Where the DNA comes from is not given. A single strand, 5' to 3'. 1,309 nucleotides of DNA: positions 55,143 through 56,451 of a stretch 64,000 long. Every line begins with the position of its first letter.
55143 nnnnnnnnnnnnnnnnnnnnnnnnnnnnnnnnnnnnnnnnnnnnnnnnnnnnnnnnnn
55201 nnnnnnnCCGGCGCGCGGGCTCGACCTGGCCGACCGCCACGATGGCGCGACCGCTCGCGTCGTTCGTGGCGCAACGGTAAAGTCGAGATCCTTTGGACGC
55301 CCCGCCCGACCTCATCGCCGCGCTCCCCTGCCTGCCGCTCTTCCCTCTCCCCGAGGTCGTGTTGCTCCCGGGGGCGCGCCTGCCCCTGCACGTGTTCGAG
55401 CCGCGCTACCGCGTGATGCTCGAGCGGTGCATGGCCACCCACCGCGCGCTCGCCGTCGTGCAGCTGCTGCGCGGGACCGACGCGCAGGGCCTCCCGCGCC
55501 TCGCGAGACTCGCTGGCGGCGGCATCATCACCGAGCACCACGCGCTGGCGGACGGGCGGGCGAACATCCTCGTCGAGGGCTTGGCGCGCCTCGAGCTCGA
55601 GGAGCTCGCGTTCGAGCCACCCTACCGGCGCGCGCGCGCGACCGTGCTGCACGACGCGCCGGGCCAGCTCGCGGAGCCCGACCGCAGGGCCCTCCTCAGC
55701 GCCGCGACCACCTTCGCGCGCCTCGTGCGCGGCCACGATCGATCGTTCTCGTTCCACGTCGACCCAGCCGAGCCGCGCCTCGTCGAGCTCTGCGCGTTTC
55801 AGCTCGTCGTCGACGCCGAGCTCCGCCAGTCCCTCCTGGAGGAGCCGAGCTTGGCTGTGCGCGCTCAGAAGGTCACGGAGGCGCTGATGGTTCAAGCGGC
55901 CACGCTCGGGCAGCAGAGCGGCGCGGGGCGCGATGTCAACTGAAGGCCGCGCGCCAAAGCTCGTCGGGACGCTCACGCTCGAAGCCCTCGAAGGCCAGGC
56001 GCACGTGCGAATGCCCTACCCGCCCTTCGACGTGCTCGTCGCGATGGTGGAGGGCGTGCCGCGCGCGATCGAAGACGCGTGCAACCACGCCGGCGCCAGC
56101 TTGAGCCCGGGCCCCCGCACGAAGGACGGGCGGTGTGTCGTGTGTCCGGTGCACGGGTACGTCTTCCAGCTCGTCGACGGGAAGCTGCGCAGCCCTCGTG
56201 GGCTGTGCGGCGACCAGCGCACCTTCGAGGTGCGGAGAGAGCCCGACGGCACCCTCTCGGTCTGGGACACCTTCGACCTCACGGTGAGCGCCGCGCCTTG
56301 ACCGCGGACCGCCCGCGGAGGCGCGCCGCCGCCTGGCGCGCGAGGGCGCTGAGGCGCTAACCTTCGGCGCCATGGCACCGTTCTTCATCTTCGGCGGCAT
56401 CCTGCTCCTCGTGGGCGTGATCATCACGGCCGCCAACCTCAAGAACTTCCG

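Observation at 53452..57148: Putative operon of penta-heme cytochrome c lipoprotein, secreted Cys protein, orphan Lon N-domain protein, Rieske protein and GIDE-like membrane protein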

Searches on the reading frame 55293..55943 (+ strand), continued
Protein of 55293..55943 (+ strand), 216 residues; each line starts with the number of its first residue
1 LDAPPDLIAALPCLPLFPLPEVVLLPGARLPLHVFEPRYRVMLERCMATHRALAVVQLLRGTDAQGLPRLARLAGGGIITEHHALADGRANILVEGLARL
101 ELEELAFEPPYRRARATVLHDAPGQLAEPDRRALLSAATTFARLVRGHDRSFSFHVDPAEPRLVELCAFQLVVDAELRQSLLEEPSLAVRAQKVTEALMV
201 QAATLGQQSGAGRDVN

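Call 26: search_solved_structures(query=window:55293-55943:+, max_evalue=0.01)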
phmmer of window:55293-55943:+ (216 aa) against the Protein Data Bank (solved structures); distinct sequences matched with E-value up to 0.01: 14.
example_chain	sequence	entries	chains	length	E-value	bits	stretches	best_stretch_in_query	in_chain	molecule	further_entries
7cay_A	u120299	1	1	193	9.3e-07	32.1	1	9-83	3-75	ATP-dependent protease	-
9jwa_B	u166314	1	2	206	6.2e-06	29.4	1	11-198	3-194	Lon protease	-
3ljc_A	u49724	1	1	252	1.9e-05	27.9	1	14-135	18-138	ATP-dependent protease La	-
2ane_A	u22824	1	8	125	2.5e-05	27.5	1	14-117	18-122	ATP-dependent protease La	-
1zbo_A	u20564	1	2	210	6e-05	26.2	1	14-77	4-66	hypothetical protein BPP1347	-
6u5z_A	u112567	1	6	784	0.00012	25.2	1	14-135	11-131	Lon protease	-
7cr9_A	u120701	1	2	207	0.00034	23.8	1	14-194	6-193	Lon protease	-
7cra_A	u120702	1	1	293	0.00086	22.4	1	14-149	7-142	Lon protease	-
3m65_A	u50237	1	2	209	0.0067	19.5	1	13-197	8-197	ATP-dependent protease La 1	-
7yph_A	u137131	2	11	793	0.0094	19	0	14-148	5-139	Lon protease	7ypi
8k3y_A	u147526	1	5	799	0.0096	19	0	14-148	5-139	Lon protease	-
7ypj_A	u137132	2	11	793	0.0096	19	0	14-148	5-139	Lon protease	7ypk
7fd4_B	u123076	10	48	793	0.0096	19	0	14-148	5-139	Lon protease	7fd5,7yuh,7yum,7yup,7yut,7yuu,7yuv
7fid_B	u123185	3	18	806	0.0098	19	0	14-148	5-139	Lon protease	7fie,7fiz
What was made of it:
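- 55293..55943 (+): Stand-alone Lon N-terminal (substrate-binding) domain protein of 216 aa, cytoplasmic. It is unit 2 together with the Rieske protein. PDB relatives are Lon N-domains and BPP1347, 1zbo (call 26).
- Closest known: Stand-alone Lon N-terminal domain proteins. Same: PDB relatives are isolated Lon N-domains and BPP1347 (call 26).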

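Call 57: search_protein_families(library=padloc, proteins=[window:55293-55943:+], max_evalue=0.01)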
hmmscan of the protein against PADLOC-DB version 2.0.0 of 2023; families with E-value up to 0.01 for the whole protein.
window:55293-55943:+ (216 aa): 0 families

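Call 70: search_protein_families(library=pfam, alignment_id=A4, max_evalue=0.0001)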
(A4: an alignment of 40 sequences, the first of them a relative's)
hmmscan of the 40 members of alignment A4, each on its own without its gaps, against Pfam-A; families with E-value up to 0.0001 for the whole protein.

A. member 1, L022:10606-11592:+ (328 aa): 3 families
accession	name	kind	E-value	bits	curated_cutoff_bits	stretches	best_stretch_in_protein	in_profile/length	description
PF00005.33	ABC_tran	-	1.1e-31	110.7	25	1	26-168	2-136/137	ABC transporter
PF13304.12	AAA_21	-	2.1e-09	38.3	27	0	94-197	174-297/304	AAA domain, putative AbiEii toxin, Type IV TA system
PF13732.12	DrrA1-3_C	-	1.4e-07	32.6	27.4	1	222-313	1-80/81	ATP-binding protein DrrA1-3-like, C-terminal domain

B. families by the number of members that match (of 40 scanned): 27 families (the first 25 are shown)
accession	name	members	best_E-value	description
PF00005.33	ABC_tran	5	8.9e-33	ABC transporter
PF13304.12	AAA_21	5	7.5e-10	AAA domain, putative AbiEii toxin, Type IV TA system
PF13732.12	DrrA1-3_C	5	5e-08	ATP-binding protein DrrA1-3-like, C-terminal domain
PF14559.12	TPR_19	4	2.4e-09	Tetratricopeptide repeat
PF07719.23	TPR_2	3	1.5e-09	Tetratricopeptide repeat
PF13428.12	TPR_14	3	3.7e-08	Tetratricopeptide repeat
PF13181.12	TPR_8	2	9.2e-09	Tetratricopeptide repeat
PF00515.34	TPR_1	2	3.1e-07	Tetratricopeptide repeat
PF16811.11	TAtT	2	1e-05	TRAP transporter T-component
PF02391.22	MoaE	1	4.3e-34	MoaE protein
PF13180.12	PDZ_2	1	8.4e-27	PDZ domain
PF00691.25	OmpA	1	1.3e-24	OmpA family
PF01568.27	Molydop_binding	1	3.4e-24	Molydopterin dinucleotide binding domain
PF00384.28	Molybdopterin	1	8.2e-23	Molybdopterin oxidoreductase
PF03572.23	Peptidase_S41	1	2.4e-20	Peptidase family S41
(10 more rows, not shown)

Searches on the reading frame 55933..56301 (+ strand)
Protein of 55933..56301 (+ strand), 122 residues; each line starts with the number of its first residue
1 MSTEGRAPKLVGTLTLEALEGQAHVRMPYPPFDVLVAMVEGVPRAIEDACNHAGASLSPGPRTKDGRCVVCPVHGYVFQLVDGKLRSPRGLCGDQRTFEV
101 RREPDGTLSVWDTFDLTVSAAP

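Call 3: search_protein_families(library=pfam, proteins=[window:55933-56301:+], max_evalue=0.1)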
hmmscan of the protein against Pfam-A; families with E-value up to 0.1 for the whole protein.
window:55933-56301:+ (122 aa): 1 family
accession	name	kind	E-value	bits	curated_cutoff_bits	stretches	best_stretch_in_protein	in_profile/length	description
PF00355.32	Rieske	-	4.2e-09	36.6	20.3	1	35-87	27-77/88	Rieske [2Fe-2S] domain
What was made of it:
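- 55933..56301 (+): Small Rieske [2Fe-2S] ferredoxin-type protein of 122 aa, cytoplasmic. It overlaps the LonN stop codon by 11 nt. PF00355 E=4.2e-9 (call 3).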

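Call 4: search_protein_families(library=ncbifam, proteins=[window:55933-56301:+], max_evalue=0.1)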
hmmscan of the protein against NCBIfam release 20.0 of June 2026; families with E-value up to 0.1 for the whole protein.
window:55933-56301:+ (122 aa): 6 families
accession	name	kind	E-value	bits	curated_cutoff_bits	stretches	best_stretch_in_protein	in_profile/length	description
NF042948.2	3PPDioc_HcaC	equivalog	1.5e-06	28.4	150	1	18-84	11-76/105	3-phenylpropionate/cinnamic acid dioxygenase ferredoxin subunit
NF007422.0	PRK09965.1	equivalog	2.1e-06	27.7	113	1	32-88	24-78/106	bifunctional 3-phenylpropionate/cinnamic acid dioxygenase ferredoxin subunit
NF041683.1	ant_diox_AndAb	equivalog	3.5e-05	24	150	1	36-102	28-91/100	anthranilate 1,2-dioxygenase ferredoxin subunit AndAb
TIGR02378.1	nirD_assim_sml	equivalog_domain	0.00024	21.2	74.65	1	44-108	37-101/105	nitrite reductase small subunit NirD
NF041174.1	SDX_Thmprot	equivalog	0.00033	20.8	170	1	14-89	6-80/109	sulredoxin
TIGR03229.1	benzo_1_2_benA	equivalog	0.039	12.8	780.95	1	45-85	76-114/433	benzoate 1,2-dioxygenase large subunit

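Call 27: search_solved_structures(query=window:55933-56301:+, max_evalue=0.01)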
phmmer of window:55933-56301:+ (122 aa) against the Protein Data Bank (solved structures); distinct sequences matched with E-value up to 0.01: 7.
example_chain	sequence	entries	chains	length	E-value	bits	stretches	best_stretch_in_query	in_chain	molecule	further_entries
1vck_A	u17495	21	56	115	0.00043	23.7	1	44-86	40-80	ferredoxin component of carbazole | Ferredoxin CarAc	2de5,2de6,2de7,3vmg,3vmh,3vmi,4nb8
1fqt_A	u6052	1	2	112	0.00077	22.9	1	33-108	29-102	RIESKE-TYPE FERREDOXIN OF BIPHENYL DIOXYGENASE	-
3dqy_A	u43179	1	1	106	0.0012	22.2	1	30-105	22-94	Toluene 1,2-dioxygenase system ferredoxin subunit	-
4emj_B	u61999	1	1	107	0.0013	22.2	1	30-105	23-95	Toluene 1,2-dioxygenase system ferredoxin subunit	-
2e4p_A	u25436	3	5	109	0.0015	21.9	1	30-103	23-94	Biphenyl dioxygenase ferredoxin subunit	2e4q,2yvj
3gcf_A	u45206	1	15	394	0.0016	21.9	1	33-85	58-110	Terminal oxygenase component of carbazole 1,9a-dioxygenase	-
3gkq_A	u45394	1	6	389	0.0077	19.7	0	33-85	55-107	Terminal oxygenase component of carbazole 1,9a-dioxygenase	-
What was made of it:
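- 55933..56301 (+): The nearest solved relatives are dioxygenase ferredoxins CarAc, BphF and TodB (call 27).
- On Periplasmic/membrane Rieske subunits (bc1/b6f or arsenite-oxidase type): The nearest relatives are soluble dioxygenase ferredoxins (calls 4, 27).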

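Call 57: search_protein_families(library=padloc, proteins=[window:55933-56301:+], max_evalue=0.01)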
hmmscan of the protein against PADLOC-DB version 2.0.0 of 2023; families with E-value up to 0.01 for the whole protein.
window:55933-56301:+ (122 aa): 0 families
